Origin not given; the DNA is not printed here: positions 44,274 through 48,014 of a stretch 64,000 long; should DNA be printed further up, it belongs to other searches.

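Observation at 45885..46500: Isoleucyl-tRNA synthetase carries an embedded histidine-phosphatase (phosphoglycerate-mutase-like) domain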

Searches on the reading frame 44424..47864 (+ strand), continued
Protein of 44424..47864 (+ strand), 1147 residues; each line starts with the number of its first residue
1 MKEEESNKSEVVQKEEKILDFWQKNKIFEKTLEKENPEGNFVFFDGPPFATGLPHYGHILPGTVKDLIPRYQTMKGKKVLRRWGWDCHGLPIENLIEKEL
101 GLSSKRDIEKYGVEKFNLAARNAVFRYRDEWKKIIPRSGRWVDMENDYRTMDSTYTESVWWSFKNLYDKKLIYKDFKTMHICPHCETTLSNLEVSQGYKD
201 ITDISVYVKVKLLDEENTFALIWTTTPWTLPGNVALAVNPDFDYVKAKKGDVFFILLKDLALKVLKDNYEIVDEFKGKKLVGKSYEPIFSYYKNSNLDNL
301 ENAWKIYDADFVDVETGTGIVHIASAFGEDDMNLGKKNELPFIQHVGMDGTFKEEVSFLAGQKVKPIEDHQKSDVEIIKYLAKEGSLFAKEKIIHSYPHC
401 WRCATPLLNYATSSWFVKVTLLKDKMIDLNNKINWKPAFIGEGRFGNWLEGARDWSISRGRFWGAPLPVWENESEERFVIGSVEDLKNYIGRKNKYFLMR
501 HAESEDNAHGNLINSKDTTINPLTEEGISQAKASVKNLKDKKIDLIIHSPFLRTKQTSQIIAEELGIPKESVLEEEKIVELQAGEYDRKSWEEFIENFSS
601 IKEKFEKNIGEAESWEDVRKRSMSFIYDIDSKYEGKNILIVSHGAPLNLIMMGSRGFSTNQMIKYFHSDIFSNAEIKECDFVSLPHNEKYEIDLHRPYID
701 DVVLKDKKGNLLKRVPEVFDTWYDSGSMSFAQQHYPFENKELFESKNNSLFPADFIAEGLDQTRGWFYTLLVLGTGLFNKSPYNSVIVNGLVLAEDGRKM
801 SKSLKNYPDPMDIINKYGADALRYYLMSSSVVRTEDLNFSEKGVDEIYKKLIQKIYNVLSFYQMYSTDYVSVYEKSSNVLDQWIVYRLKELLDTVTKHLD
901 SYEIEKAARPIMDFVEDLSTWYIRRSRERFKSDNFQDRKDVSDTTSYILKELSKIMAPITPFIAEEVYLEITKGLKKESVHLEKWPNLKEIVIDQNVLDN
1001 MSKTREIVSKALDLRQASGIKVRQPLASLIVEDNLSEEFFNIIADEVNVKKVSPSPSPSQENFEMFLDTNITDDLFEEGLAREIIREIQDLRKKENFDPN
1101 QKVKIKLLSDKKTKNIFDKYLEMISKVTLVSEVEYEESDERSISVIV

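Call 9: find_homologous_proteins(query=window:44424-47864:+, max_evalue=1e-50)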
Query window:44424-47864:+ (1147 aa): 8000 proteins with E <= 1e-50 among 8000 candidates; the best 120 are listed.
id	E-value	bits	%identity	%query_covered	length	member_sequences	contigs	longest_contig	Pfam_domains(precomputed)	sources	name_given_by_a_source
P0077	0.0e+0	2614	100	100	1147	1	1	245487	PF09334.18,PF01406.26,PF08264.20,PF00133.29,PF19302.5,PF00300.28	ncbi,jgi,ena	ncbi:MAG: class I tRNA ligase family protein [Candidatus Paceibacterota bacterium]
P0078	0.0e+0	2123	80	99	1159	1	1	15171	PF09334.18,PF01406.26,PF08264.20,PF00133.29,PF19302.5,PF00300.28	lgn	-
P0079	0.0e+0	2118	80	99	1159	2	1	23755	PF09334.18,PF01406.26,PF08264.20,PF00133.29,PF19302.5,PF00300.28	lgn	-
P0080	0.0e+0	2102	79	99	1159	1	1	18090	PF09334.18,PF01406.26,PF08264.20,PF00133.29,PF19302.5,PF00300.28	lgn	-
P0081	0.0e+0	1951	72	100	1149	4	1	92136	PF09334.18,PF08264.20,PF00133.29,PF19302.5,PF00300.28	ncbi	-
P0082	0.0e+0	1722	65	98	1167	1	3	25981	PF09334.18,PF01406.26,PF08264.20,PF00133.29,PF19302.5,PF00300.28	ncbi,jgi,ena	ncbi:MAG: class I tRNA ligase family protein [bacterium]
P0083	0.0e+0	1699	63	100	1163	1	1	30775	PF09334.18,PF01406.26,PF08264.20,PF00133.29,PF19302.5,PF00300.28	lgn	-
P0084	0.0e+0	1678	63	100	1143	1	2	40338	PF09334.18,PF01406.26,PF08264.20,PF00133.29,PF19302.5,PF00300.28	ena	-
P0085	0.0e+0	1672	63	98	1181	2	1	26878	PF09334.18,PF01406.26,PF08264.20,PF00133.29,PF19302.5,PF00300.28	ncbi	-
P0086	0.0e+0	1670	64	99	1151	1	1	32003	PF09334.18,PF01406.26,PF08264.20,PF00133.29,PF19302.5,PF00300.28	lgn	-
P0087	0.0e+0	1637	61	100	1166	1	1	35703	PF09334.18,PF01406.26,PF08264.20,PF00133.29,PF19302.5,PF00300.28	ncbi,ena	-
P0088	0.0e+0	1632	63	99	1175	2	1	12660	PF09334.18,PF08264.20,PF00133.29,PF19302.5,PF00300.28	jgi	-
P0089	0.0e+0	1629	63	98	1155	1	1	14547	PF09334.18,PF08264.20,PF00133.29,PF19302.5,PF00300.28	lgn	-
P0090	0.0e+0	1628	62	99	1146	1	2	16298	PF09334.18,PF01406.26,PF08264.20,PF00133.29,PF19302.5,PF00300.28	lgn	-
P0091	0.0e+0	1621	61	100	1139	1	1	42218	PF09334.18,PF01406.26,PF08264.20,PF00133.29,PF19302.5,PF00300.28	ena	-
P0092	0.0e+0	1620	62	99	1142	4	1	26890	PF09334.18,PF01406.26,PF08264.20,PF00133.29,PF19302.5,PF00300.28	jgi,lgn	jgi:isoleucyl-tRNA synthetase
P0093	0.0e+0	1619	62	99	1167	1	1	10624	PF09334.18,PF08264.20,PF00133.29,PF19302.5,PF00300.28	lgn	-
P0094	0.0e+0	1617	62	99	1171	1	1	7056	PF09334.18,PF08264.20,PF00133.29,PF19302.5,PF00300.28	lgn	-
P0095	0.0e+0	1617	63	98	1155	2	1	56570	PF09334.18,PF01406.26,PF08264.20,PF00133.29,PF19302.5,PF00300.28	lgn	-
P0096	0.0e+0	1617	62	99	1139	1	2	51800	PF09334.18,PF01406.26,PF08264.20,PF00133.29,PF19302.5,PF00300.28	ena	-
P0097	0.0e+0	1614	62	99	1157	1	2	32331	PF09334.18,PF08264.20,PF00133.29,PF19302.5,PF00300.28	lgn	-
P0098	0.0e+0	1613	62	99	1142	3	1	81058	PF09334.18,PF01406.26,PF08264.20,PF00133.29,PF19302.5,PF00300.28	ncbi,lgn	-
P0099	0.0e+0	1612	61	100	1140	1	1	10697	PF09334.18,PF01406.26,PF08264.20,PF00133.29,PF19302.5,PF00300.28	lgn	-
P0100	0.0e+0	1612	62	99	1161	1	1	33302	PF09334.18,PF08264.20,PF00133.29,PF19302.5,PF00300.28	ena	-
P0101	0.0e+0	1610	62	99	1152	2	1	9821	PF09334.18,PF08264.20,PF00133.29,PF19302.5,PF00300.28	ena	-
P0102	0.0e+0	1604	62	99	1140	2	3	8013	PF09334.18,PF01406.26,PF08264.20,PF00133.29,PF19302.5,PF00300.28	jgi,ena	-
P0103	0.0e+0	1604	62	99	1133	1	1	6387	PF09334.18,PF01406.26,PF08264.20,PF00133.29,PF19302.5,PF00300.28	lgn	-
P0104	0.0e+0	1602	61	99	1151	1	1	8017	PF09334.18,PF08264.20,PF00133.29,PF19302.5,PF00300.28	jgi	jgi:isoleucyl-tRNA synthetase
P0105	0.0e+0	1599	64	95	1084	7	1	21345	PF09334.18,PF01406.26,PF08264.20,PF00133.29,PF19302.5,PF00300.28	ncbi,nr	ncbi:MAG: isoleucyl-tRNA synthetase, partial [Patescibacteria group bacterium]|nr:isoleucyl-tRNA syn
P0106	0.0e+0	1595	62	98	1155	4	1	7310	PF09334.18,PF08264.20,PF00133.29,PF19302.5,PF00300.28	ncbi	-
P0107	0.0e+0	1589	61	99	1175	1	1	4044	PF09334.18,PF01406.26,PF08264.20,PF00133.29,PF19302.5,PF00300.28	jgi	jgi:isoleucyl-tRNA synthetase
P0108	0.0e+0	1583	61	98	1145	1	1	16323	PF09334.18,PF01406.26,PF08264.20,PF00133.29,PF19302.5,PF00300.28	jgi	jgi:isoleucyl-tRNA synthetase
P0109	0.0e+0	1577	61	99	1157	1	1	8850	PF09334.18,PF01406.26,PF08264.20,PF00133.29,PF19302.5,PF00300.28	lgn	-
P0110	0.0e+0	1573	61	99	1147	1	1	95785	PF09334.18,PF01406.26,PF08264.20,PF00133.29,PF19302.5,PF00300.28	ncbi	-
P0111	0.0e+0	1571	60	100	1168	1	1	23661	PF09334.18,PF08264.20,PF00133.29,PF19302.5,PF00300.28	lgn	-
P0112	0.0e+0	1569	60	99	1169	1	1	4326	PF09334.18,PF01406.26,PF08264.20,PF00133.29,PF19302.5,PF00300.28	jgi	jgi:isoleucyl-tRNA synthetase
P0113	0.0e+0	1565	61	100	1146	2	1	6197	PF09334.18,PF01406.26,PF08264.20,PF00133.29,PF19302.5,PF00300.28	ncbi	-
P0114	0.0e+0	1558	60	100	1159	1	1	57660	PF09334.18,PF01406.26,PF08264.20,PF00133.29,PF19302.5,PF00300.28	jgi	jgi:isoleucyl-tRNA synthetase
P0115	0.0e+0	1557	59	99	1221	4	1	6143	PF09334.18,PF08264.20,PF00133.29,PF19302.5,PF00300.28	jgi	-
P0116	0.0e+0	1556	59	99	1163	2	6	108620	PF09334.18,PF08264.20,PF00133.29,PF19302.5,PF00300.28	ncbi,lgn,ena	ncbi:MAG: class I tRNA ligase family protein [Patescibacteria group bacterium]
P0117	0.0e+0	1554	60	99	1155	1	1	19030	PF09334.18,PF01406.26,PF08264.20,PF00133.29,PF19302.5,PF00300.28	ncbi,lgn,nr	ncbi:MAG: class I tRNA ligase family protein [Candidatus Zambryskibacteria bacterium]|nr:class I tRN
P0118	0.0e+0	1550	60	99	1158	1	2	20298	PF09334.18,PF08264.20,PF00133.29,PF19302.5,PF00300.28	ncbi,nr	ncbi:class I tRNA ligase family protein [Patescibacteria group bacterium]|nr:class I tRNA ligase fam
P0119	0.0e+0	1546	57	100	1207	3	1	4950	PF09334.18,PF08264.20,PF00133.29,PF19302.5,PF00300.28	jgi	jgi:isoleucyl-tRNA synthetase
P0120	0.0e+0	1543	59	99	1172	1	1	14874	PF09334.18,PF01406.26,PF08264.20,PF00133.29,PF19302.5,PF00300.28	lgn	-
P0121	0.0e+0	1541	59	100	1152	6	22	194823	PF09334.18,PF08264.20,PF00133.29,PF19302.5,PF00300.28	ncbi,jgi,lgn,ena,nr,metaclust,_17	ncbi:MAG: class I tRNA ligase family protein [Parcubacteria group bacterium]|nr:class I tRNA ligase 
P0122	0.0e+0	1539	61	99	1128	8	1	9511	PF09334.18,PF08264.20,PF00133.29,PF19302.5,PF00300.28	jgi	-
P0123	0.0e+0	1536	59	99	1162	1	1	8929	PF09334.18,PF01406.26,PF08264.20,PF00133.29,PF19302.5,PF00300.28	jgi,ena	-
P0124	0.0e+0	1535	58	100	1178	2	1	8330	PF09334.18,PF01406.26,PF08264.20,PF00133.29,PF19302.5,PF00300.28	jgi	jgi:isoleucyl-tRNA synthetase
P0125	0.0e+0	1534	58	100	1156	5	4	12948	PF09334.18,PF08264.20,PF00133.29,PF19302.5,PF00300.28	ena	-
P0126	0.0e+0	1530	60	100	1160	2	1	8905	PF09334.18,PF01406.26,PF08264.20,PF00133.29,PF19302.5,PF00300.28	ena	-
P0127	0.0e+0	1527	59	100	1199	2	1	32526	PF09334.18,PF08264.20,PF00133.29,PF19302.5,PF00300.28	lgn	-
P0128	0.0e+0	1522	59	99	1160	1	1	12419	PF09334.18,PF08264.20,PF00133.29,PF19302.5,PF00300.28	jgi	jgi:isoleucyl-tRNA synthetase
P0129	0.0e+0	1519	59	99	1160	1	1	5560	PF09334.18,PF08264.20,PF00133.29,PF19302.5,PF00300.28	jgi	jgi:isoleucyl-tRNA synthetase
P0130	0.0e+0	1518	59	100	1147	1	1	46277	PF09334.18,PF01406.26,PF08264.20,PF00133.29,PF19302.5,PF00300.28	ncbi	-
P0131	0.0e+0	1517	59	100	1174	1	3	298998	PF09334.18,PF08264.20,PF00133.29,PF19302.5,PF00300.28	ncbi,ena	ncbi:MAG: class I tRNA ligase family protein [Patescibacteria group bacterium]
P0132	0.0e+0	1513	59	100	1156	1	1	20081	PF09334.18,PF08264.20,PF00133.29,PF19302.5,PF00300.28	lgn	-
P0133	0.0e+0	1499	57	100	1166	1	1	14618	PF09334.18,PF08264.20,PF00133.29,PF19302.5,PF00300.28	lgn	-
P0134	0.0e+0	1492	58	100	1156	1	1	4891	PF09334.18,PF08264.20,PF00133.29,PF19302.5,PF00300.28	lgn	-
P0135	0.0e+0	1489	58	99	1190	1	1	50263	PF09334.18,PF01406.26,PF08264.20,PF00133.29,PF19302.5,PF00300.28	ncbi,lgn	-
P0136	0.0e+0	1486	57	100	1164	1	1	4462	PF09334.18,PF08264.20,PF00133.29,PF19302.5,PF00300.28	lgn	-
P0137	0.0e+0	1474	58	99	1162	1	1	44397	PF09334.18,PF08264.20,PF13603.13,PF00133.29,PF19302.5,PF00300.28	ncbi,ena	-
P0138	0.0e+0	1474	57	99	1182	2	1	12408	PF09334.18,PF01406.26,PF08264.20,PF00133.29,PF19302.5,PF00300.28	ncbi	-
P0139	0.0e+0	1470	58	99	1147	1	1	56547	PF09334.18,PF08264.20,PF00133.29,PF19302.5,PF00300.28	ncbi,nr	ncbi:MAG: class I tRNA ligase family protein [Candidatus Zambryskibacteria bacterium]|nr:class I tRN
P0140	0.0e+0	1467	57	99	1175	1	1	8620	PF09334.18,PF08264.20,PF00133.29,PF19302.5,PF00300.28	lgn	-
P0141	0.0e+0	1460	57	100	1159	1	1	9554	PF09334.18,PF08264.20,PF00133.29,PF19302.5,PF00300.28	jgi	-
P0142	0.0e+0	1459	56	99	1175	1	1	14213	PF09334.18,PF01406.26,PF08264.20,PF00133.29,PF19302.5,PF00300.28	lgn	-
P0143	0.0e+0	1458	56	99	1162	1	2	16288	PF09334.18,PF08264.20,PF00133.29,PF19302.5,PF00300.28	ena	-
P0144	0.0e+0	1456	56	99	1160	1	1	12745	PF09334.18,PF08264.20,PF00133.29,PF19302.5,PF00300.28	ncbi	-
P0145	0.0e+0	1456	56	100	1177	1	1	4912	PF09334.18,PF08264.20,PF13603.13,PF00133.29,PF19302.5,PF00300.28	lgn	-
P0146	0.0e+0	1455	56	99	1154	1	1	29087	PF09334.18,PF08264.20,PF00133.29,PF19302.5,PF00300.28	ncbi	-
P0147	0.0e+0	1451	56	99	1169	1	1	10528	PF09334.18,PF08264.20,PF00133.29,PF19302.5,PF00300.28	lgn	-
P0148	0.0e+0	1449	56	99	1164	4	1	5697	PF09334.18,PF01406.26,PF08264.20,PF00133.29,PF19302.5,PF00300.28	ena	-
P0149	0.0e+0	1448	56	99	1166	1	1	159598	PF09334.18,PF01406.26,PF08264.20,PF00133.29,PF19302.5,PF00300.28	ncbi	-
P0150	0.0e+0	1447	55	99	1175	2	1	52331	PF09334.18,PF08264.20,PF00133.29,PF19302.5,PF00300.28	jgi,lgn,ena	-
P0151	0.0e+0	1446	55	99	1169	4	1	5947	PF09334.18,PF08264.20,PF00133.29,PF19302.5,PF00300.28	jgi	jgi:isoleucyl-tRNA synthetase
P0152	0.0e+0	1446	55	99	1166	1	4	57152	PF09334.18,PF01406.26,PF08264.20,PF00133.29,PF19302.5,PF00300.28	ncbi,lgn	ncbi:MAG: class I tRNA ligase family protein [Minisyncoccia bacterium]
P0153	0.0e+0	1441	56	100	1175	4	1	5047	PF09334.18,PF08264.20,PF00133.29,PF19302.5,PF00300.28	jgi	-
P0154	0.0e+0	1436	56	99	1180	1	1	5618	PF09334.18,PF08264.20,PF00133.29,PF19302.5,PF00300.28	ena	-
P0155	0.0e+0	1435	55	99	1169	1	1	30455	PF09334.18,PF08264.20,PF00133.29,PF19302.5,PF00300.28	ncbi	ncbi:MAG: class I tRNA ligase family protein [bacterium]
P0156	0.0e+0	1434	55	98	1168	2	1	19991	PF09334.18,PF08264.20,PF00133.29,PF19302.5,PF00300.28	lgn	-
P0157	0.0e+0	1433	56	98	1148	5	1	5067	PF09334.18,PF08264.20,PF00133.29,PF19302.5,PF00300.28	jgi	jgi:isoleucyl-tRNA synthetase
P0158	0.0e+0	1431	54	99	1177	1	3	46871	PF09334.18,PF08264.20,PF00133.29,PF19302.5,PF00300.28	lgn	-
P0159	0.0e+0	1430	55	99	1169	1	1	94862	PF09334.18,PF08264.20,PF00133.29,PF19302.5,PF00300.28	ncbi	-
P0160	0.0e+0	1429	55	99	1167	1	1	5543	PF09334.18,PF08264.20,PF00133.29,PF19302.5,PF00300.28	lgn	-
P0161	0.0e+0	1429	55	99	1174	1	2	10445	PF09334.18,PF01406.26,PF08264.20,PF00133.29,PF19302.5,PF00300.28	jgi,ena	-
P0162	0.0e+0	1429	55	99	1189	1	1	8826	PF09334.18,PF08264.20,PF00133.29,PF19302.5,PF00300.28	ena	-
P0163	0.0e+0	1427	55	99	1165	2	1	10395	PF09334.18,PF08264.20,PF00133.29,PF19302.5,PF00300.28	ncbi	-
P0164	0.0e+0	1427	55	98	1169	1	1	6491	PF09334.18,PF08264.20,PF00133.29,PF19302.5,PF00300.28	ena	-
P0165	0.0e+0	1426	57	99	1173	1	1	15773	PF09334.18,PF08264.20,PF00133.29,PF19302.5,PF00300.28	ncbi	-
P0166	0.0e+0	1425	56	99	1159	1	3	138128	PF09334.18,PF08264.20,PF00133.29,PF19302.5,PF00300.28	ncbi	-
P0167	0.0e+0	1424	55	99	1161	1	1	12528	PF09334.18,PF08264.20,PF00133.29,PF19302.5,PF00300.28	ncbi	-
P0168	0.0e+0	1422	55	99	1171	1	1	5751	PF09334.18,PF08264.20,PF00133.29,PF19302.5,PF00300.28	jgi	jgi:isoleucyl-tRNA synthetase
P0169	0.0e+0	1421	55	99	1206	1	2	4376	PF09334.18,PF08264.20,PF00133.29,PF19302.5,PF00300.28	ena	-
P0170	0.0e+0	1421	55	99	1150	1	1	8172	PF09334.18,PF08264.20,PF00133.29,PF19302.5,PF00300.28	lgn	-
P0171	0.0e+0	1420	54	99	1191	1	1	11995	PF09334.18,PF01406.26,PF08264.20,PF00133.29,PF19302.5,PF00300.28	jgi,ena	jgi:isoleucyl-tRNA synthetase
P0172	0.0e+0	1420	54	98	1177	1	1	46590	PF09334.18,PF08264.20,PF00133.29,PF19302.5,PF00300.28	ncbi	-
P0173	0.0e+0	1419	55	100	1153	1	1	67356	PF09334.18,PF01406.26,PF08264.20,PF00133.29,PF19302.5,PF00300.28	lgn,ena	-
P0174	0.0e+0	1419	55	99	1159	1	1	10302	PF09334.18,PF08264.20,PF13603.13,PF00133.29,PF19302.5,PF00300.28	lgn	-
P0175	0.0e+0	1418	55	100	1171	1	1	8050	PF09334.18,PF08264.20,PF00133.29,PF19302.5,PF00300.28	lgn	-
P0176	0.0e+0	1418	55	99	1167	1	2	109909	PF09334.18,PF08264.20,PF00133.29,PF19302.5,PF00300.28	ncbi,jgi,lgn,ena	ncbi:MAG: class I tRNA ligase family protein [Candidatus Paceibacterota bacterium]|jgi:isoleucyl-tRN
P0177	0.0e+0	1417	55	99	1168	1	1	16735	PF09334.18,PF08264.20,PF00133.29,PF19302.5,PF00300.28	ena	-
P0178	0.0e+0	1417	55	99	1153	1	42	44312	PF09334.18,PF08264.20,PF00133.29,PF19302.5,PF00300.28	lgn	-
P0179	0.0e+0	1416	55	99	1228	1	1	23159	PF09334.18,PF08264.20,PF00133.29,PF19302.5,PF00300.28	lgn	-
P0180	0.0e+0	1413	54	99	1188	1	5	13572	PF09334.18,PF01406.26,PF08264.20,PF00133.29,PF19302.5,PF00300.28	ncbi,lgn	-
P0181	0.0e+0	1413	54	99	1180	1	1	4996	PF09334.18,PF01406.26,PF08264.20,PF00133.29,PF19302.5,PF00300.28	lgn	-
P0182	0.0e+0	1413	55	100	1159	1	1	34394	PF09334.18,PF01406.26,PF08264.20,PF00133.29,PF19302.5,PF00300.28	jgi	jgi:isoleucyl-tRNA synthetase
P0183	0.0e+0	1413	54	99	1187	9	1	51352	PF09334.18,PF08264.20,PF00133.29,PF19302.5,PF00300.28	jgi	jgi:isoleucyl-tRNA synthetase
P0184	0.0e+0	1411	55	99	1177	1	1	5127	PF09334.18,PF01406.26,PF08264.20,PF00133.29,PF19302.5,PF00300.28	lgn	-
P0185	0.0e+0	1411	54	98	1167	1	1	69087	PF09334.18,PF08264.20,PF00133.29,PF19302.5,PF00300.28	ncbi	-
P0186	0.0e+0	1411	55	99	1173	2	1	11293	PF09334.18,PF08264.20,PF00133.29,PF19302.5,PF00300.28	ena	-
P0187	0.0e+0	1411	54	99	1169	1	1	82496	PF09334.18,PF01406.26,PF08264.20,PF00133.29,PF19302.5,PF00300.28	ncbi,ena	-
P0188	0.0e+0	1410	55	99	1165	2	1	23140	PF09334.18,PF08264.20,PF00133.29,PF19302.5,PF00300.28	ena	-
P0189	0.0e+0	1410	54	99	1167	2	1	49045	PF09334.18,PF08264.20,PF00133.29,PF19302.5,PF00300.28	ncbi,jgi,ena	ncbi:MAG: class I tRNA ligase family protein [Candidatus Paceibacterota bacterium]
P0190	0.0e+0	1410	54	99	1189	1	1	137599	PF09334.18,PF01406.26,PF08264.20,PF00133.29,PF19302.5,PF00300.28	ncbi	ncbi:MAG: class I tRNA ligase family protein [Minisyncoccia bacterium]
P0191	0.0e+0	1410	55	99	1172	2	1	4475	PF09334.18,PF08264.20,PF00133.29,PF19302.5,PF00300.28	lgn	-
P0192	0.0e+0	1409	55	99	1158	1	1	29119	PF09334.18,PF08264.20,PF00133.29,PF19302.5,PF00300.28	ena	-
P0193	0.0e+0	1409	54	100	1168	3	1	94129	PF09334.18,PF08264.20,PF00133.29,PF19302.5,PF00300.28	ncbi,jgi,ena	ncbi:MAG: class I tRNA ligase family protein [Candidatus Paceibacterota bacterium]|jgi:isoleucyl-tRN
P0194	0.0e+0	1409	55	99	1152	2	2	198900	PF09334.18,PF08264.20,PF00133.29,PF19302.5,PF00300.28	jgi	-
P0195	0.0e+0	1408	55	98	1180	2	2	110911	PF09334.18,PF08264.20,PF00133.29,PF19302.5,PF00300.28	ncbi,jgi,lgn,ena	ncbi:MAG: class I tRNA ligase family protein [bacterium]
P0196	0.0e+0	1408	54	99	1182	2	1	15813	PF09334.18,PF08264.20,PF00133.29,PF19302.5,PF00300.28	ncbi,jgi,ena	ncbi:MAG: class I tRNA ligase family protein [bacterium]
